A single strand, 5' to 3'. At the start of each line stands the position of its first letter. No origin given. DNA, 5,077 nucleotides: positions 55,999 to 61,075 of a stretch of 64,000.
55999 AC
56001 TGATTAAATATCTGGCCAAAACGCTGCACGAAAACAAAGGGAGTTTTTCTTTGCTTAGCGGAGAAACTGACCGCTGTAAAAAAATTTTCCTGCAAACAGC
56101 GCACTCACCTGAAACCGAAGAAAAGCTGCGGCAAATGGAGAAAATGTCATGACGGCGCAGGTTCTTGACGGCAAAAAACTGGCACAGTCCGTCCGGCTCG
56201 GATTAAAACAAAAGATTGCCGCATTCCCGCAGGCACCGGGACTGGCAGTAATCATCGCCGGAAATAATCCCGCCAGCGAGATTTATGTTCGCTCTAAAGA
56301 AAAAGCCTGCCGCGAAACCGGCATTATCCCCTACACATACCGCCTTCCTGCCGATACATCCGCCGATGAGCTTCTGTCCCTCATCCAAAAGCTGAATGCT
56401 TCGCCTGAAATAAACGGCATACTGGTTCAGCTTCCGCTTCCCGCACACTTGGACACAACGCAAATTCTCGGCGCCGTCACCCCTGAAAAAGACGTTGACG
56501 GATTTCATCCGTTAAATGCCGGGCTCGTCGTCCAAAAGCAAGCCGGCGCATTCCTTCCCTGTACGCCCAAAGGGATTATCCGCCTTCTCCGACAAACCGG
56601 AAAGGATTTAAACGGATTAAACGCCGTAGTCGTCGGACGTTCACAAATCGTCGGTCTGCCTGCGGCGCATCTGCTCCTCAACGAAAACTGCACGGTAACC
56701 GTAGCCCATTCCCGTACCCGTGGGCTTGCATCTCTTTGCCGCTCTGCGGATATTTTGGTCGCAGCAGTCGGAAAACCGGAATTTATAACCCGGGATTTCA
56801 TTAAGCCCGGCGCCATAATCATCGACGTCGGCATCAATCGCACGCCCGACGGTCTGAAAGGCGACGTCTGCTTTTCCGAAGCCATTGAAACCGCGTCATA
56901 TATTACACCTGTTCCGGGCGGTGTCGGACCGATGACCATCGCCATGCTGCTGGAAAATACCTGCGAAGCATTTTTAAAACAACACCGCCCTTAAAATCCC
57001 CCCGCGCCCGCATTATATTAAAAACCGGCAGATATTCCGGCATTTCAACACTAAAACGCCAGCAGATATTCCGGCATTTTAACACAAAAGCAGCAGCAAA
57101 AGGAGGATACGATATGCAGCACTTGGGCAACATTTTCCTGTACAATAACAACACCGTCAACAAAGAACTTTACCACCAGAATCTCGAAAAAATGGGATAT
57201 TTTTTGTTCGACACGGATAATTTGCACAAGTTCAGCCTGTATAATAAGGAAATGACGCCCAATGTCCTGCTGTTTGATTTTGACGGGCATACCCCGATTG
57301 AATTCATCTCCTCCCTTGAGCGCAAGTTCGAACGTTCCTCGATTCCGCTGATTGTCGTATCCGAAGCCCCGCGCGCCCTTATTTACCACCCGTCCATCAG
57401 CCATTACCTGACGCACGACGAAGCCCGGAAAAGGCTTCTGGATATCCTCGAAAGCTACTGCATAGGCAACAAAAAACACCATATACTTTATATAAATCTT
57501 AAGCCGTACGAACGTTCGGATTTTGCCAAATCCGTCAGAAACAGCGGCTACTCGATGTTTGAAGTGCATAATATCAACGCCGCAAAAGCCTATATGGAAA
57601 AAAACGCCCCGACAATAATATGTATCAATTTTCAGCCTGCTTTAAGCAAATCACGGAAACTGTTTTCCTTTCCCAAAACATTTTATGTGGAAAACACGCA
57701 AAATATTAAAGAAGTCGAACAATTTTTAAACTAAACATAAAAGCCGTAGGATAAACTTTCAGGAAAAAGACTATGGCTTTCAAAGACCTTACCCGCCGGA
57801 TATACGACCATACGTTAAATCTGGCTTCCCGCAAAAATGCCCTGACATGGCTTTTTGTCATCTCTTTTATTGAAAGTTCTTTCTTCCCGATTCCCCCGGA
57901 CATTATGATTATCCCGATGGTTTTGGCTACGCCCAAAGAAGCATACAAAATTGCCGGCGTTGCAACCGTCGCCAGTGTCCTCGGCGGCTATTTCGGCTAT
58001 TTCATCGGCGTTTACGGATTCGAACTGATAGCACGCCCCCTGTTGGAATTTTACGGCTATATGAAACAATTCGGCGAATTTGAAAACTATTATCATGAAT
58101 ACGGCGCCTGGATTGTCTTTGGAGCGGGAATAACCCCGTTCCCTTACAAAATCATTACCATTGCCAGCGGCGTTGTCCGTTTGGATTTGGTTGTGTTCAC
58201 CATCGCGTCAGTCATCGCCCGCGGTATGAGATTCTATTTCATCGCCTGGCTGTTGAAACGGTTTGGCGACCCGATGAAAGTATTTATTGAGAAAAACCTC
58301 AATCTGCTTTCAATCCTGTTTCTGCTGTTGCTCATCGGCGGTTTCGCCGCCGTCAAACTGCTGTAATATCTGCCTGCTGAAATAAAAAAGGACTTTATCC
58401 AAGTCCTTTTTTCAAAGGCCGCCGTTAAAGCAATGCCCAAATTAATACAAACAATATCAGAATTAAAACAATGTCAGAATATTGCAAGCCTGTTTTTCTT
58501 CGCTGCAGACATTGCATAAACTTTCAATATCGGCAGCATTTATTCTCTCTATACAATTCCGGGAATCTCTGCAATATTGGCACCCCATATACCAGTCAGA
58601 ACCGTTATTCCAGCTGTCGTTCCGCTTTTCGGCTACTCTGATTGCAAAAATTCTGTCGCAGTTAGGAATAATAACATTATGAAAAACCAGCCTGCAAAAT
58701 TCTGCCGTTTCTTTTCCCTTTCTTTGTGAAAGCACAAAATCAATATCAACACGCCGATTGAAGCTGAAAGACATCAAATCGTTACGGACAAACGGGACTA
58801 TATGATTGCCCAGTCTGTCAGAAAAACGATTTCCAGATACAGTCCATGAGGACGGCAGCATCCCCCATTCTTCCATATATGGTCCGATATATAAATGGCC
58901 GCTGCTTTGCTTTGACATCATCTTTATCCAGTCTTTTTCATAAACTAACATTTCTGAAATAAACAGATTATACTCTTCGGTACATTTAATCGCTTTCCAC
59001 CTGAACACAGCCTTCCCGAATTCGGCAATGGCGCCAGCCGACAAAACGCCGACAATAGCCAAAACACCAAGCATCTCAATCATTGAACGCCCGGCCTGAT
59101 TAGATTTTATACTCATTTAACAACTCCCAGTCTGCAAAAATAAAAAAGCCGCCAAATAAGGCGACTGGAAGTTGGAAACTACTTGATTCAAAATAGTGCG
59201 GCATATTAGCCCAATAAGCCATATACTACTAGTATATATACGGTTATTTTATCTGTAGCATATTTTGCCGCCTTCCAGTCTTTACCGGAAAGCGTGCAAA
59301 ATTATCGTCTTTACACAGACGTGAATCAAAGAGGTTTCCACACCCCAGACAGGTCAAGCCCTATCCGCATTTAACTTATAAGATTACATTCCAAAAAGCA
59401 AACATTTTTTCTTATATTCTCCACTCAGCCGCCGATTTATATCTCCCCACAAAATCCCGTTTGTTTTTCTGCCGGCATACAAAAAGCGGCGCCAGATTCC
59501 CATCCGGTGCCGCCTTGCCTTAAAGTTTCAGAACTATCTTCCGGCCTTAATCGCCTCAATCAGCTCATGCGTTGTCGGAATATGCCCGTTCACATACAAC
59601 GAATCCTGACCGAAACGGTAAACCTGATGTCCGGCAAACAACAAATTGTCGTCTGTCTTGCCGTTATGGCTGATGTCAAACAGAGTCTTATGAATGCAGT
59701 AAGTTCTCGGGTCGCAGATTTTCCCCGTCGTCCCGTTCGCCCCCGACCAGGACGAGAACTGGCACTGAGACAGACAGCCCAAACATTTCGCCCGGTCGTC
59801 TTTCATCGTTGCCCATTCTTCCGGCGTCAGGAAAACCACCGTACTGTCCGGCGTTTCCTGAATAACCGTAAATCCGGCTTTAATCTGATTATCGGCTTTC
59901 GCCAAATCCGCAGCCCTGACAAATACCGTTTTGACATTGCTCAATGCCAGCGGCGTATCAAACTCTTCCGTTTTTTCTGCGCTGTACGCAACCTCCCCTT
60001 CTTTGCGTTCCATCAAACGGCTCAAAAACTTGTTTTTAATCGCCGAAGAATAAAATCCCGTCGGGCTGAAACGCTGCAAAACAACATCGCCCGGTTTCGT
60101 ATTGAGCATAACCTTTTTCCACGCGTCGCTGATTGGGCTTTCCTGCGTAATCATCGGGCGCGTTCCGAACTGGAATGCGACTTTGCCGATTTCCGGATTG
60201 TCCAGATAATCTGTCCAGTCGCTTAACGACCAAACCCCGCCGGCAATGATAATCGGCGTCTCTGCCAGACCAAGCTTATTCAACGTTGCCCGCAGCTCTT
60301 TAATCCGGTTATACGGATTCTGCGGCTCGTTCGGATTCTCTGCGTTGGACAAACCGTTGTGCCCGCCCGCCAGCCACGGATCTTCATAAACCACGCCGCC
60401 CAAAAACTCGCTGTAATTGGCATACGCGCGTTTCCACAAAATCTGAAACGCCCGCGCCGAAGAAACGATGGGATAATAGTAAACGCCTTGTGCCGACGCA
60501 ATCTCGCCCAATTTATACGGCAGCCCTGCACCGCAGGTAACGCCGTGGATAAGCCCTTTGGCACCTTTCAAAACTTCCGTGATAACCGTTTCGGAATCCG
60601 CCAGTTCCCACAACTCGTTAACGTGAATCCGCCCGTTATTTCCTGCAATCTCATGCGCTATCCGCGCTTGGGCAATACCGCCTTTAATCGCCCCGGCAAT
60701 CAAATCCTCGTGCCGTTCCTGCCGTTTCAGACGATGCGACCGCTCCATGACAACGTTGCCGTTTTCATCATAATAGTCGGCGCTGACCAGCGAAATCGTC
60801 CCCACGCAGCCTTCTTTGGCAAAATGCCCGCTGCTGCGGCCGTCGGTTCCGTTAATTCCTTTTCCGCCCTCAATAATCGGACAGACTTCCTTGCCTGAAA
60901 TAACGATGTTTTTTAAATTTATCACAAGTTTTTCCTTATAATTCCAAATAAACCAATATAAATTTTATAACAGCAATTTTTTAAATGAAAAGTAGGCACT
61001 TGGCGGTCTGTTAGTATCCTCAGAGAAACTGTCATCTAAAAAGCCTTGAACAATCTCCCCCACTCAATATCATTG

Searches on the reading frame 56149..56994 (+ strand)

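Call 11: search_protein_families(library=pfam, proteins=[window:56149-56994:+], max_evalue=0.01)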
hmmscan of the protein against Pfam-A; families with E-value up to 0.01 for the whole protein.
window:56149-56994:+ (281 aa): 2 families
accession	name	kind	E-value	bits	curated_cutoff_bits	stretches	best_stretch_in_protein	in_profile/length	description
PF02882.25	THF_DHG_CYH_C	-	9.1e-65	217.3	27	1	120-278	1-159/160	Tetrahydrofolate dehydrogenase/cyclohydrolase, NAD(P)-binding domain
PF00763.28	THF_DHG_CYH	-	2.9e-38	131.1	32.8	1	6-117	1-115/115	Tetrahydrofolate dehydrogenase/cyclohydrolase, catalytic domain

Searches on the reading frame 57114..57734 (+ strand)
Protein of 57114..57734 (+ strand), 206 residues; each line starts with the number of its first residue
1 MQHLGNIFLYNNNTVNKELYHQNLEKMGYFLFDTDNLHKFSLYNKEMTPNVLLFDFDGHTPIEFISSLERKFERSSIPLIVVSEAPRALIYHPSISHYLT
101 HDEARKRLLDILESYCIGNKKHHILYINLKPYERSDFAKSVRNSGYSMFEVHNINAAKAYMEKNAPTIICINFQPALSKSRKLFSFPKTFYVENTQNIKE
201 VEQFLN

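Call 11: search_protein_families(library=pfam, proteins=[window:57114-57734:+], max_evalue=0.01)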
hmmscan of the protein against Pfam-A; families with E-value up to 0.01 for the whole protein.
window:57114-57734:+ (206 aa): 1 family
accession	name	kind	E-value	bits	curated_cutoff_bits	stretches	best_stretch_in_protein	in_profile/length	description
PF20161.5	VpsR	-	0.0047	17.1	23.7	0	133-175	19-61/121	VpsR domain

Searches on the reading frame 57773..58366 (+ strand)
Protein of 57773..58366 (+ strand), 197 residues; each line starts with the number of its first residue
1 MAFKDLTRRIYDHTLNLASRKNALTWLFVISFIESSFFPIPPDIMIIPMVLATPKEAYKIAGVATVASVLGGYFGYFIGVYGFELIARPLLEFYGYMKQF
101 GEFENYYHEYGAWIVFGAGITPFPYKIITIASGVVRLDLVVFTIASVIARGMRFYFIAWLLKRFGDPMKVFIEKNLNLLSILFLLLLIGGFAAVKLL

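Call 11: search_protein_families(library=pfam, proteins=[window:57773-58366:+], max_evalue=0.01)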
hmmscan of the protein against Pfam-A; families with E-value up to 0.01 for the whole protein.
window:57773-58366:+ (197 aa): 1 family
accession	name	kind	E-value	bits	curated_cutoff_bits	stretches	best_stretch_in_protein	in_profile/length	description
PF09335.16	VTT_dom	-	7.7e-10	39.7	33.9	1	41-158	2-118/123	VTT domain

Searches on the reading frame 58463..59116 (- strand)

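Call 5: search_protein_families(library=pfam, proteins=[window:58463-59116:-], max_evalue=0.01)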
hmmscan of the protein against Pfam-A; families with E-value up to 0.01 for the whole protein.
window:58463-59116:- (217 aa): 1 family
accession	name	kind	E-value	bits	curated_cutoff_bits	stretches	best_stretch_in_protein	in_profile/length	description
PF07963.17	N_methyl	-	0.00067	19.6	21.2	1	5-30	2-27/27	Prokaryotic N-terminal methylation motif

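Call 6: search_protein_families(library=ncbifam, proteins=[window:58463-59116:-], max_evalue=0.01)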
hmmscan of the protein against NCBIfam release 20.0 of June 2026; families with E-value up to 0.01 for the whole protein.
window:58463-59116:- (217 aa): 1 family
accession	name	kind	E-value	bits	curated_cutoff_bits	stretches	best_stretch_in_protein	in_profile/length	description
TIGR02532.1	IV_pilin_GFxxxE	domain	0.0052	16.6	16.3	1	11-30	5-24/24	prepilin-type N-terminal cleavage/methylation domain-containing protein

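Call 7: search_protein_families(library=padloc, proteins=[window:58463-59116:-], max_evalue=0.01)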
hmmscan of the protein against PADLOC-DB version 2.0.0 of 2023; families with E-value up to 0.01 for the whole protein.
window:58463-59116:- (217 aa): 0 families

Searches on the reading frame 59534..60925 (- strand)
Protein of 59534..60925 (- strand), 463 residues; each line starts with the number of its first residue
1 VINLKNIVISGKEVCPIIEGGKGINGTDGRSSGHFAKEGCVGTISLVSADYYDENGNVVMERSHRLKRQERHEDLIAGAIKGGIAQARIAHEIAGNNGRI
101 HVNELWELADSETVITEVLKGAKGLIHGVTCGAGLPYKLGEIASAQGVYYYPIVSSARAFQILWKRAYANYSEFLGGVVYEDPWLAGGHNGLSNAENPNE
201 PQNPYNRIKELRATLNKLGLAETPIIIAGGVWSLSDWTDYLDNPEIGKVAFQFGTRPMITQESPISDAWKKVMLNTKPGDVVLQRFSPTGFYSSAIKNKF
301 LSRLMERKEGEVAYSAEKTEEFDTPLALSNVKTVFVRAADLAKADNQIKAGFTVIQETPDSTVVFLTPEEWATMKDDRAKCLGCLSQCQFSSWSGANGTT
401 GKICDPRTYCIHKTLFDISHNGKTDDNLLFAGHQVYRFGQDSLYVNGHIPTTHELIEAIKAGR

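Call 5: search_protein_families(library=pfam, proteins=[window:59534-60925:-], max_evalue=0.01)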
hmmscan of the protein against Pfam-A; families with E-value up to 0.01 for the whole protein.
window:59534-60925:- (463 aa): 1 family
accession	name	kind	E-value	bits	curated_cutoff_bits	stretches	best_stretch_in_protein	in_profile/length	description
PF03060.21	NMO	-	8.7e-10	38.9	28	1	117-334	105-294/331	Nitronate monooxygenase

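Call 6: search_protein_families(library=ncbifam, proteins=[window:59534-60925:-], max_evalue=0.01)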
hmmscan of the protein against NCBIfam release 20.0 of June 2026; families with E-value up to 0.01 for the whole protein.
window:59534-60925:- (463 aa): 1 family
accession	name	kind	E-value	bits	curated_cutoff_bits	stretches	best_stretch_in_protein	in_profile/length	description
TIGR03151.1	enACPred_II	equivalog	2e-06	27.3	453.1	1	222-311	161-245/307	enoyl-[acyl-carrier-protein] reductase FabK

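Call 7: search_protein_families(library=padloc, proteins=[window:59534-60925:-], max_evalue=0.01)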
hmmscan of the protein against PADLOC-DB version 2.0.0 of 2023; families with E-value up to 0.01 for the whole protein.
window:59534-60925:- (463 aa): 0 families

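Call 84: search_solved_structures(query=window:59534-60925:-, max_evalue=0.01)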
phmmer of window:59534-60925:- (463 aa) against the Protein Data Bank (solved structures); distinct sequences matched with E-value up to 0.01: 4.
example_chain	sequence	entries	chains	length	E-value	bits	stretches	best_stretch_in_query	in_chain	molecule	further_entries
9lt5_A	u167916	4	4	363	5.1e-20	75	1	15-312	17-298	2-nitropropane dioxygenase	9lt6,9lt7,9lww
9jsy_A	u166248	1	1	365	5.2e-20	74.9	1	15-312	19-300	2-nitropropane dioxygenase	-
9k7h_A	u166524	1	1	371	5.5e-20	74.8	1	15-312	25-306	2-nitropropane dioxygenase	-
7e1q_A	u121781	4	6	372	5.6e-20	74.8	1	15-312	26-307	2-nitropropane dioxygenase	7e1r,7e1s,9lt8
